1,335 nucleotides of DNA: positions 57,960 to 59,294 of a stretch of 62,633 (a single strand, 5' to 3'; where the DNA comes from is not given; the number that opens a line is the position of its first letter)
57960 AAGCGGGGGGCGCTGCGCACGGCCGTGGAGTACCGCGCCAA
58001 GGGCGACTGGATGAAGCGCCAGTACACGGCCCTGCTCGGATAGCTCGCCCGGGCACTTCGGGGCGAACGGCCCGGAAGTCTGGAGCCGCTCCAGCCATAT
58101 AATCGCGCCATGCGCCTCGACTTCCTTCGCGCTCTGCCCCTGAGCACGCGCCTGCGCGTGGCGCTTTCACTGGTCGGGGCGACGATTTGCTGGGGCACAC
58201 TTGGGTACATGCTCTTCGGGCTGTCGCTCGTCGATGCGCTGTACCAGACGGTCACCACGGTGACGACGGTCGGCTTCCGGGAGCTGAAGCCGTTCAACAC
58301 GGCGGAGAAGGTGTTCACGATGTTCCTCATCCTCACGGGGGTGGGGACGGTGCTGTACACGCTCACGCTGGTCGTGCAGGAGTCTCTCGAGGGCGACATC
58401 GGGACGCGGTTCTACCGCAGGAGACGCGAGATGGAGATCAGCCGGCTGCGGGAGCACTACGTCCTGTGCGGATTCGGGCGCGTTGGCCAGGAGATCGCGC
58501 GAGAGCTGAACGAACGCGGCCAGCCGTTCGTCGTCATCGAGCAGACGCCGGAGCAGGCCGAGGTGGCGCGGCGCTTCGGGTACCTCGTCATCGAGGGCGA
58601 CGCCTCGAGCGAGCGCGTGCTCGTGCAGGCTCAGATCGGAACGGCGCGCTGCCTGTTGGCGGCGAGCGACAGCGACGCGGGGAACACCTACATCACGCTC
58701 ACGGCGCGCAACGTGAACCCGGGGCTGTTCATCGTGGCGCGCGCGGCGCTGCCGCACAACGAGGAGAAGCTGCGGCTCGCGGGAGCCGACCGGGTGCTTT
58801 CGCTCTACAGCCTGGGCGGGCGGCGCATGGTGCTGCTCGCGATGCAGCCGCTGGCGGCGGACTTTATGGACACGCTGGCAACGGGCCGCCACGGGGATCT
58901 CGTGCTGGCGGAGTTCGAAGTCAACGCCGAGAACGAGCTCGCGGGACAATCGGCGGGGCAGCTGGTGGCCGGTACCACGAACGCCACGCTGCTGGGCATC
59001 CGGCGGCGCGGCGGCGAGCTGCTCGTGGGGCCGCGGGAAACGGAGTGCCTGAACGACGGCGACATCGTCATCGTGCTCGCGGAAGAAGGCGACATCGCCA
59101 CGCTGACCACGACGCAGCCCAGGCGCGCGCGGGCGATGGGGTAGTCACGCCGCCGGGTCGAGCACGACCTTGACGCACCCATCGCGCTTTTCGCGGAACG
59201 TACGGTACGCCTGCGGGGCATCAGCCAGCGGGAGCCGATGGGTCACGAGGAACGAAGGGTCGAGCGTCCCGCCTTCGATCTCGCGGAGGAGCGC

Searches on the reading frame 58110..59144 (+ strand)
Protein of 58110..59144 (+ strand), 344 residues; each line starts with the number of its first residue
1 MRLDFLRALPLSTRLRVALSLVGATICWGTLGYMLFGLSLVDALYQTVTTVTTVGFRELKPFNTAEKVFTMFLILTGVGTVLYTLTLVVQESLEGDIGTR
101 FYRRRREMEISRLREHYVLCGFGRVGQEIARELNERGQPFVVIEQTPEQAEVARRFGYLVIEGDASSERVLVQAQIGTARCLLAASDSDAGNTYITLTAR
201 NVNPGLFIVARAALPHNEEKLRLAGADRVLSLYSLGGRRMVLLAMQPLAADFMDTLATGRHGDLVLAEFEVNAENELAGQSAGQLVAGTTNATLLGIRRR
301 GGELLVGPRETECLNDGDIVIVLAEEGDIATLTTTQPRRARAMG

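Call 39: search_protein_families(library=pfam, proteins=[window:58110-59144:+], max_evalue=0.001)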
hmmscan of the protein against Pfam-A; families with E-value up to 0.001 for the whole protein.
window:58110-59144:+ (344 aa): 4 families
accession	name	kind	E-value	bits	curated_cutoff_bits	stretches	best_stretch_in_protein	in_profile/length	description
PF02254.24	TrkA_N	-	6e-33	114.1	23.8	1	117-231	1-115/116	TrkA-N domain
PF07885.22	Ion_trans_2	-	5.4e-11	42.7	22.5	1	23-90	4-75/79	Ion channel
PF02080.26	TrkA_C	-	2.6e-08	34.1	27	1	266-333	1-67/71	TrkA-C domain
PF06241.17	Castor_Poll_mid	-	8e-05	23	26.7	1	267-333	30-97/104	Castor and Pollux, part of voltage-gated ion channel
